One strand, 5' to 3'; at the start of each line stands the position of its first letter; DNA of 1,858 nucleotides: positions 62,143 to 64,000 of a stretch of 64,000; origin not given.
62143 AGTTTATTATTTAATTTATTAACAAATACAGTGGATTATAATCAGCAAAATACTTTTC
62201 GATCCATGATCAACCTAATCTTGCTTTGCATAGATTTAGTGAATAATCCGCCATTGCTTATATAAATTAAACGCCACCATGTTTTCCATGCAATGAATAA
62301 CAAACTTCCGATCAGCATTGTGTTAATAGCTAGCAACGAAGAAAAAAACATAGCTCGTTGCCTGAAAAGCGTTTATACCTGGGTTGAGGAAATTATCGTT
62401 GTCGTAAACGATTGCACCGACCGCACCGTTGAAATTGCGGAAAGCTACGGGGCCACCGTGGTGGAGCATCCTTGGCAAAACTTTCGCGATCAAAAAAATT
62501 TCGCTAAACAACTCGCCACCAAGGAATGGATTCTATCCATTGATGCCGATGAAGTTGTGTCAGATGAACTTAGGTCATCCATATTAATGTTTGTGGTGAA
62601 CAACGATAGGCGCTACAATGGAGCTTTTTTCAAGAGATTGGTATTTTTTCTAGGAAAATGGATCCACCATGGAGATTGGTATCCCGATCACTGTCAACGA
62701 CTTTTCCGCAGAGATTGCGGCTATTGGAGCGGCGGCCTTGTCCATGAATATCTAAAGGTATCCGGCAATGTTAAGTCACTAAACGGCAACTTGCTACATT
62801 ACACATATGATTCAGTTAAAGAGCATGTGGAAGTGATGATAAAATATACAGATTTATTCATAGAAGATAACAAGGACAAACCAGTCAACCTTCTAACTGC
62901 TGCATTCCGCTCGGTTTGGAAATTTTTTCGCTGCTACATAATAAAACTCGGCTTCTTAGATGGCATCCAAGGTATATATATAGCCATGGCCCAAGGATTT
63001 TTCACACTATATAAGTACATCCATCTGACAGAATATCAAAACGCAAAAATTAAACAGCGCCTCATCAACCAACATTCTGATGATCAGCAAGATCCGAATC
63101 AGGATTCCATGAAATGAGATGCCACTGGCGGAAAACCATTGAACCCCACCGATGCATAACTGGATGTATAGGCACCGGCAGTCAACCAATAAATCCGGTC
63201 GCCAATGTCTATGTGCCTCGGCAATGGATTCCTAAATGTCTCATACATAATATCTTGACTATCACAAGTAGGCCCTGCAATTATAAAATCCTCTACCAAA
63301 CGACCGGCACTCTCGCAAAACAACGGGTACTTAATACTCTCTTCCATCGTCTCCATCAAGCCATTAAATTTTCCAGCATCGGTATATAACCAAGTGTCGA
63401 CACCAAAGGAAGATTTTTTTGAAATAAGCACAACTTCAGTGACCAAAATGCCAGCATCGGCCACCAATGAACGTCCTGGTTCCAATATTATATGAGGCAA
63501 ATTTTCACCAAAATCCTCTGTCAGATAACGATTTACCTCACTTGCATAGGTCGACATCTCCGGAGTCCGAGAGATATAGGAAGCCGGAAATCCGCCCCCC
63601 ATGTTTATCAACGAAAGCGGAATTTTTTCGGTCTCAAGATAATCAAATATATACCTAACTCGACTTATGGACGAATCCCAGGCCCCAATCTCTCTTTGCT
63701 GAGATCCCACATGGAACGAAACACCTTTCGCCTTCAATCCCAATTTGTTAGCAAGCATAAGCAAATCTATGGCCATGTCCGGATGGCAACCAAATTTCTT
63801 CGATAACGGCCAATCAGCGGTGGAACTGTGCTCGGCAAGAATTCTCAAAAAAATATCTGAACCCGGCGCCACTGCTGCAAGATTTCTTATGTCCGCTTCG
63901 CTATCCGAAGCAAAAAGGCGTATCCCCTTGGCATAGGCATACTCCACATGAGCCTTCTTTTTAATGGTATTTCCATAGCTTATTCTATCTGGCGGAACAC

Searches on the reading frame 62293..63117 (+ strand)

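Call 23: search_protein_families(library=pfam, proteins=[window:62293-63117:+], max_evalue=0.001)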
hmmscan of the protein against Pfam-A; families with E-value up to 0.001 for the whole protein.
window:62293-63117:+ (274 aa): 2 families
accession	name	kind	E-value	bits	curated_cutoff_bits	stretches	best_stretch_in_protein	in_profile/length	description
PF00535.33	Glycos_transf_2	-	1.1e-15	58.4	23.3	1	8-105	1-107/168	Glycosyl transferase family 2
PF13704.12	Glyco_tranf_2_4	-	5.4e-07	30.5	27.5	1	15-89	2-84/98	Glycosyl transferase family 2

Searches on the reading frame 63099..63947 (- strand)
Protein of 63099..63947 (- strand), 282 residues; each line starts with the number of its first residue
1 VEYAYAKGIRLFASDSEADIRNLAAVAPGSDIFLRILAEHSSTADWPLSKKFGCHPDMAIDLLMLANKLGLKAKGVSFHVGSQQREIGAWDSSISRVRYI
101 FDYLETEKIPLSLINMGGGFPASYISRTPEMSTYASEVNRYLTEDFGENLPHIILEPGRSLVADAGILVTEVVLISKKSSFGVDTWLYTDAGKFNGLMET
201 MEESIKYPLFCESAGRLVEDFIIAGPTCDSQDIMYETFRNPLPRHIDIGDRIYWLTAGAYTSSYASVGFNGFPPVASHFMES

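Call 23: search_protein_families(library=pfam, proteins=[window:63099-63947:-], max_evalue=0.001)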
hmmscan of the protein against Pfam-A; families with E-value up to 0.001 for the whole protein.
window:63099-63947:- (282 aa): 2 families
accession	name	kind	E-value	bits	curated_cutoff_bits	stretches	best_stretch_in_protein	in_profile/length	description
PF02784.22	Orn_Arg_deC_N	-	9.7e-28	97.6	23.4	1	1-163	76-247/247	Pyridoxal-dependent decarboxylase, pyridoxal binding domain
PF00278.28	Orn_DAP_Arg_deC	-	1.2e-13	51.5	23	1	126-258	5-95/95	Pyridoxal-dependent decarboxylase, C-terminal sheet domain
